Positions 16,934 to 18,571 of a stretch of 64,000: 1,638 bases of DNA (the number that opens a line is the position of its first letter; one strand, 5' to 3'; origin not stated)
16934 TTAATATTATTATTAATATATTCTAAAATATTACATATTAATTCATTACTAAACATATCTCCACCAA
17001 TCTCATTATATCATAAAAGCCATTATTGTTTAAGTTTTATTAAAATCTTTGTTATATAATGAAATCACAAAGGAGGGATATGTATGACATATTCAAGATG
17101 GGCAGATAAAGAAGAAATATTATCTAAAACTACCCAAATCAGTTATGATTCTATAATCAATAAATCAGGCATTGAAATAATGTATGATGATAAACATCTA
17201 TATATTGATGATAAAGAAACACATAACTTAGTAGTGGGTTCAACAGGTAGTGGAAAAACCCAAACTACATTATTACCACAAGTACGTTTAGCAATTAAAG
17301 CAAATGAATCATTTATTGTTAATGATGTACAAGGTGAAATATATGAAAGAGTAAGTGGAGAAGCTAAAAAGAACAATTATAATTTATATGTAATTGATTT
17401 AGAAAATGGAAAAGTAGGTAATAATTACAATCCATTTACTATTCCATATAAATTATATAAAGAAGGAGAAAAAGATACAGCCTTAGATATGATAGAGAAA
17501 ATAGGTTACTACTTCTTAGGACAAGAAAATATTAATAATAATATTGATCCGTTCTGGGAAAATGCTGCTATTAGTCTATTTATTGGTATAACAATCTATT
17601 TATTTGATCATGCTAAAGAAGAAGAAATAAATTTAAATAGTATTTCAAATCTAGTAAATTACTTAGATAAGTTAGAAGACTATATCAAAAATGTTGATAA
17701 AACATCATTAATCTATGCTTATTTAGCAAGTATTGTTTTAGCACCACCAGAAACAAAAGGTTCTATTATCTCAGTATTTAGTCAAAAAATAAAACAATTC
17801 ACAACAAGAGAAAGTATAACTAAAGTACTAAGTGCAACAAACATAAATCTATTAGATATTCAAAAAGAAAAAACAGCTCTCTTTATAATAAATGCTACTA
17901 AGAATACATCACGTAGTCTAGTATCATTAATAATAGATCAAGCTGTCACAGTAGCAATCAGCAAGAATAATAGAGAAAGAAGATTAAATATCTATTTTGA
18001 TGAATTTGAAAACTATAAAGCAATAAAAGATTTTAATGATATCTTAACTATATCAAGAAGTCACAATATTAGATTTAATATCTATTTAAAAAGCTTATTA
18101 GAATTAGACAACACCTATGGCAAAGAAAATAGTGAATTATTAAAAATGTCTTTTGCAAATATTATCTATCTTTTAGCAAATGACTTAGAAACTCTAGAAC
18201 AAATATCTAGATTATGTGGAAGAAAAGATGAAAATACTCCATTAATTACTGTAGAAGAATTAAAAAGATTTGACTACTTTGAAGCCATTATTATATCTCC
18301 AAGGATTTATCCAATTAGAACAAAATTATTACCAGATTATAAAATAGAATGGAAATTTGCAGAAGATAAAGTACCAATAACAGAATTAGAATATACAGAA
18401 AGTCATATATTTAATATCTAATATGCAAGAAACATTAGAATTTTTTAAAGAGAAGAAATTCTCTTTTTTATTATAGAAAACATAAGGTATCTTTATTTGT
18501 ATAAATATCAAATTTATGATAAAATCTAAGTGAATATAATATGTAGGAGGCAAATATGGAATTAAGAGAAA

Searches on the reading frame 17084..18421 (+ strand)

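Call 6: search_protein_families(library=pfam, proteins=[window:17084-18421:+], max_evalue=0.01)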
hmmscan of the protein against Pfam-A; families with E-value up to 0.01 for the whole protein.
window:17084-18421:+ (445 aa): 6 families
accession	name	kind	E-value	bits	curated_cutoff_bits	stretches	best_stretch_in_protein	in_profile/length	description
PF02534.20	T4SS-DNA_transf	-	3.4e-31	109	20.1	1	6-381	2-385/468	Type IV secretory system Conjugative DNA transfer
PF10412.15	TrwB_AAD_bind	-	2.4e-20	73.2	20.5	1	43-382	13-327/387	Type IV secretion-system coupling protein DNA-binding domain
PF12696.13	TraG-D_C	-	2.4e-13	50.6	22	1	301-384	2-85/126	TraM recognition site of TraD and TraG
PF01935.23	DUF87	-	0.0002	22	23.2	1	45-270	23-200/220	Helicase HerA, central domain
PF25482.1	DUF7905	-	0.0042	16.6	22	1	197-344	47-178/302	Domain of unknown function (DUF7905)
PF01580.24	FtsK_SpoIIIE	-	0.0043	17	24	1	12-61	6-55/221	FtsK/SpoIIIE family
